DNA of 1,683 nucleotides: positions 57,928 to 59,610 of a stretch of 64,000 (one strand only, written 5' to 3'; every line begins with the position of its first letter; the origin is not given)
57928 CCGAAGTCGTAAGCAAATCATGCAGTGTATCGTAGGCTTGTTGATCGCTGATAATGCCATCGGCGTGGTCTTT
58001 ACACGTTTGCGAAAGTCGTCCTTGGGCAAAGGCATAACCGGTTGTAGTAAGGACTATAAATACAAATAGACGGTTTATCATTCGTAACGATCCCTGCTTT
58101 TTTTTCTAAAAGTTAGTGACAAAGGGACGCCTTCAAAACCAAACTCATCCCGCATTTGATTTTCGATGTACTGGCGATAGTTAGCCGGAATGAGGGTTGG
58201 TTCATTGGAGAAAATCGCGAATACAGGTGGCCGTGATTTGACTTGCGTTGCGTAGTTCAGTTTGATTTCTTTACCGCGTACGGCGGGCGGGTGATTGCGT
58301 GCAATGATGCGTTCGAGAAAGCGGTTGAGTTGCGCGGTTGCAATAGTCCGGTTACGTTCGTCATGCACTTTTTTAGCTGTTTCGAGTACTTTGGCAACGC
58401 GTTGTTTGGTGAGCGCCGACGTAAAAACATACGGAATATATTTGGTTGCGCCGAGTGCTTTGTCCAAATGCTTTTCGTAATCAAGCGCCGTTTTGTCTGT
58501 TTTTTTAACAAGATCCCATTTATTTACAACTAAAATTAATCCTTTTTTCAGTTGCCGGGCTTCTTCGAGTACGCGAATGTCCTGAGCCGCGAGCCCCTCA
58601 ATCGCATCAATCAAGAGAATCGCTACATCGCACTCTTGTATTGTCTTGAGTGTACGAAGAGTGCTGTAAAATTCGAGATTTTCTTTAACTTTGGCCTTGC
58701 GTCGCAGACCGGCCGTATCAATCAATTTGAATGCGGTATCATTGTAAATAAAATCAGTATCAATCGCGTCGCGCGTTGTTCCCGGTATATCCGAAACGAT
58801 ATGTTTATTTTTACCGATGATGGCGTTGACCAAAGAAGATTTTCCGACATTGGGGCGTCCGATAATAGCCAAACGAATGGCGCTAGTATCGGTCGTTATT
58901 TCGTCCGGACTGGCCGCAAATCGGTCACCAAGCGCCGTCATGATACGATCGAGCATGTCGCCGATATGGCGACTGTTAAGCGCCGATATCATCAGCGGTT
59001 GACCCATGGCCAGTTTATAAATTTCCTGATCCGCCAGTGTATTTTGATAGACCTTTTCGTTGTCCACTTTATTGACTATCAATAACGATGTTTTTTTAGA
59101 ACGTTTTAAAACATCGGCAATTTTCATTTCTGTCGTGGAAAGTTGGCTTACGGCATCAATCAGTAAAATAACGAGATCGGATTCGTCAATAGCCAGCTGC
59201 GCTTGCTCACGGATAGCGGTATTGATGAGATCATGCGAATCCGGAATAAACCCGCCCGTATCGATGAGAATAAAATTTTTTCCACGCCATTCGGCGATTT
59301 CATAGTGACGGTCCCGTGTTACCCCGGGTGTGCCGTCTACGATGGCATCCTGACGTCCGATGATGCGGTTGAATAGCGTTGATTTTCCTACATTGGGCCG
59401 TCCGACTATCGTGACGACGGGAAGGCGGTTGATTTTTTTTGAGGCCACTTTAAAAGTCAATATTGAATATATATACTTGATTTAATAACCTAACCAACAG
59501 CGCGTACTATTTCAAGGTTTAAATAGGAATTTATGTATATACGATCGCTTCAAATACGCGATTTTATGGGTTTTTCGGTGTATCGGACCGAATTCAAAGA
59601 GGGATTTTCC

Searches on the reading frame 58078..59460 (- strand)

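Call 38: search_protein_families(library=pfam, proteins=[window:58078-59460:-], max_evalue=0.00001)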
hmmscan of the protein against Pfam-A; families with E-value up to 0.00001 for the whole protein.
window:58078-59460:- (460 aa): 11 families
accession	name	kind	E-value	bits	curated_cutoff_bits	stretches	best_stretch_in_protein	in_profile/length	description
PF01926.29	MMR_HSR1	-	4.4e-56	188.3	21.9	2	16-131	2-113/113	50S ribosome-binding GTPase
PF14714.11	KH_dom-like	-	1.2e-30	106.1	27.3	1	373-452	2-81/81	KH-domain-like of EngA bacterial GTPase enzymes, C-terminal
PF02421.24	FeoB_N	-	4.8e-27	94.8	27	2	196-360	2-154/156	Ferrous iron transport protein B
PF00009.33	GTP_EFTU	-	1.4e-22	80.6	26.5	1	198-364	7-184/188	Elongation factor Tu GTP binding domain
PF00350.29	Dynamin_N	-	5.8e-14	52.9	27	0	197-229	1-33/168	Dynamin family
PF04548.22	AIG1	-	1.2e-11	44.7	27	0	17-120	4-109/212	AIG1 family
PF00071.28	Ras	-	4.2e-09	36.6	21.6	1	197-363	2-157/162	Ras family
PF02492.25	cobW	-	1.3e-08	35.1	20.7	0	61-136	84-157/180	CobW/HypB/UreG, nucleotide-binding domain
PF03193.22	RsgA_GTPase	-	2.3e-07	31.2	30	0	188-230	100-142/174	RsgA GTPase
PF00005.33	ABC_tran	-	1.1e-06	29.7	25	0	7-44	5-41/137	ABC transporter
PF08477.19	Roc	-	1.2e-06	29.2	27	0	197-260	2-74/119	Ras of Complex, Roc, domain of DAPkinase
